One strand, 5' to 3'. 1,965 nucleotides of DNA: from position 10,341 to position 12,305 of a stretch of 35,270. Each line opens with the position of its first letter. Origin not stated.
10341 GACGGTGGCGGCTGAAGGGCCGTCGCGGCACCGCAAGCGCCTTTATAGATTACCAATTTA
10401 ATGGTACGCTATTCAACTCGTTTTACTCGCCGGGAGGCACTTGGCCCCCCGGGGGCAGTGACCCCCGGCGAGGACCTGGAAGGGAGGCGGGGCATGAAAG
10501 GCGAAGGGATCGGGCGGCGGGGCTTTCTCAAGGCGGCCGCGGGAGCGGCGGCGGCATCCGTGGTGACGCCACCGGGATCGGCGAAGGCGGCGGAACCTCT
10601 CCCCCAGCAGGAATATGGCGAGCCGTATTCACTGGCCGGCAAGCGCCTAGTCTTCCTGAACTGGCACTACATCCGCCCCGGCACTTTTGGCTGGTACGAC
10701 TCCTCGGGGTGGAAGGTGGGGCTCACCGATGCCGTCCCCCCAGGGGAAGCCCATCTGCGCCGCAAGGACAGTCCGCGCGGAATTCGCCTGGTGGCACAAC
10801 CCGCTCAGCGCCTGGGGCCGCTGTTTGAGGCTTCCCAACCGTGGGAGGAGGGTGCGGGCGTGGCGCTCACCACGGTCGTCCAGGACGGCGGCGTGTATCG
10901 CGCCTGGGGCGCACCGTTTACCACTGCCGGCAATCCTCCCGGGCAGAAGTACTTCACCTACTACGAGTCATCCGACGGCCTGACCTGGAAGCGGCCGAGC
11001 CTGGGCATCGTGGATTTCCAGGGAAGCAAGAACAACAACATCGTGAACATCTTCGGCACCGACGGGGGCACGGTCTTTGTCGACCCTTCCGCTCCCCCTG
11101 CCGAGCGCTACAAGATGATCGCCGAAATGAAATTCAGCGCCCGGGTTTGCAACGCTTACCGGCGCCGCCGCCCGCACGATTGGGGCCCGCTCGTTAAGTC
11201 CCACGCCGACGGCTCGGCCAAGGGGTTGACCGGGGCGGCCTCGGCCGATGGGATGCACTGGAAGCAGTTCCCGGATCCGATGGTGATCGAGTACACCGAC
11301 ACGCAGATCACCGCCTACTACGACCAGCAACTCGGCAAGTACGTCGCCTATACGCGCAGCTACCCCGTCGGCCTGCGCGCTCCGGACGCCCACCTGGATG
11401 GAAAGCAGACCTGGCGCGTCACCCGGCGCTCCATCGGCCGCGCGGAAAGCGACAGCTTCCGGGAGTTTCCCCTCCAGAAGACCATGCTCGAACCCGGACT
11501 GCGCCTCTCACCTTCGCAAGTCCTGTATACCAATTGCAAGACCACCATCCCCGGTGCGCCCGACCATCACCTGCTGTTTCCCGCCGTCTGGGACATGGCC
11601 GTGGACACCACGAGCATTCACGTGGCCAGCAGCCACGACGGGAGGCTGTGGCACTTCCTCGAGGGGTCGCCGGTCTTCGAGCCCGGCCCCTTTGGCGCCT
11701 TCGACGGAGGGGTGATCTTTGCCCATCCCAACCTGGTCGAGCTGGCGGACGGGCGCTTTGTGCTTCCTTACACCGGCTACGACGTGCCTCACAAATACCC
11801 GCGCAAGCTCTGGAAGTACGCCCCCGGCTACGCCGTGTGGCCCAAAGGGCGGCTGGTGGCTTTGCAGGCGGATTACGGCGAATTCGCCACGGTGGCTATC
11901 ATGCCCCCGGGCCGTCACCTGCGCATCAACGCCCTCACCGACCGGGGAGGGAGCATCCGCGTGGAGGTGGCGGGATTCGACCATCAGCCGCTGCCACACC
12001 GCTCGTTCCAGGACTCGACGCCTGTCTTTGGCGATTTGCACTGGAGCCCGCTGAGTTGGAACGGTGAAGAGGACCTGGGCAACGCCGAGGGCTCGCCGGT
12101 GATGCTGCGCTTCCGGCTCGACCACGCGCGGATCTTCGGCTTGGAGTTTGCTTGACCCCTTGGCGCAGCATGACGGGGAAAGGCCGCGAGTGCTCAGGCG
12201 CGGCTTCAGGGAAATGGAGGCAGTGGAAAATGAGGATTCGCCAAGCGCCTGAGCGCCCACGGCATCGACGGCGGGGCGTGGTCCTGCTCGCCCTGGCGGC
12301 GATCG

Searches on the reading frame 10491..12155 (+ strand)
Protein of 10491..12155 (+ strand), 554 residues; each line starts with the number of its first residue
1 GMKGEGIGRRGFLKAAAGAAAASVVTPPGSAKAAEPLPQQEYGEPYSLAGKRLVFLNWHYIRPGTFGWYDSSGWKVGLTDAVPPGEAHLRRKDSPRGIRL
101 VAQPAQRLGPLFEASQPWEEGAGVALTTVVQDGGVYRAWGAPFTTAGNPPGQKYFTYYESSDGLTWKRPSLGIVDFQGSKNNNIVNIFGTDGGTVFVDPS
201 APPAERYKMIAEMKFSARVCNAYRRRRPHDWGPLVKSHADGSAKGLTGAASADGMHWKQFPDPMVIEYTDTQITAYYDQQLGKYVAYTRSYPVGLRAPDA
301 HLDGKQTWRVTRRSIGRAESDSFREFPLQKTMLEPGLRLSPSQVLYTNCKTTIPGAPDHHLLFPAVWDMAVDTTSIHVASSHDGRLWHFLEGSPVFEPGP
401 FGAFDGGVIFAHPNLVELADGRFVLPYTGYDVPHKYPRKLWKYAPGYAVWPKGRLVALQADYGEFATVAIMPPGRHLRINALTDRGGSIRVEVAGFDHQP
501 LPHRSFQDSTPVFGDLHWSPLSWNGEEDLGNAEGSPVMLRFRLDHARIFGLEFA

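Call 3: search_protein_families(library=pfam, proteins=[window:10491-12155:+], max_evalue=0.01)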
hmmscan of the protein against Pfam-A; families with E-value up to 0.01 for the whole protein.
window:10491-12155:+ (554 aa): 0 families

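Call 6: search_protein_families(library=ncbifam, proteins=[window:10491-12155:+], max_evalue=1)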
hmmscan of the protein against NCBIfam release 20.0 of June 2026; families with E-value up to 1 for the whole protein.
window:10491-12155:+ (554 aa): 2 families
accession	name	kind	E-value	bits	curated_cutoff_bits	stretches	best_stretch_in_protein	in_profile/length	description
TIGR01409.1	TAT_signal_seq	domain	0.024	15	16.7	1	8-27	2-21/29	twin-arginine translocation signal domain-containing protein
TIGR02811.1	formate_TAT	hypoth_equivalog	0.024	15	48.45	1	5-35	7-38/66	formate dehydrogenase region TAT target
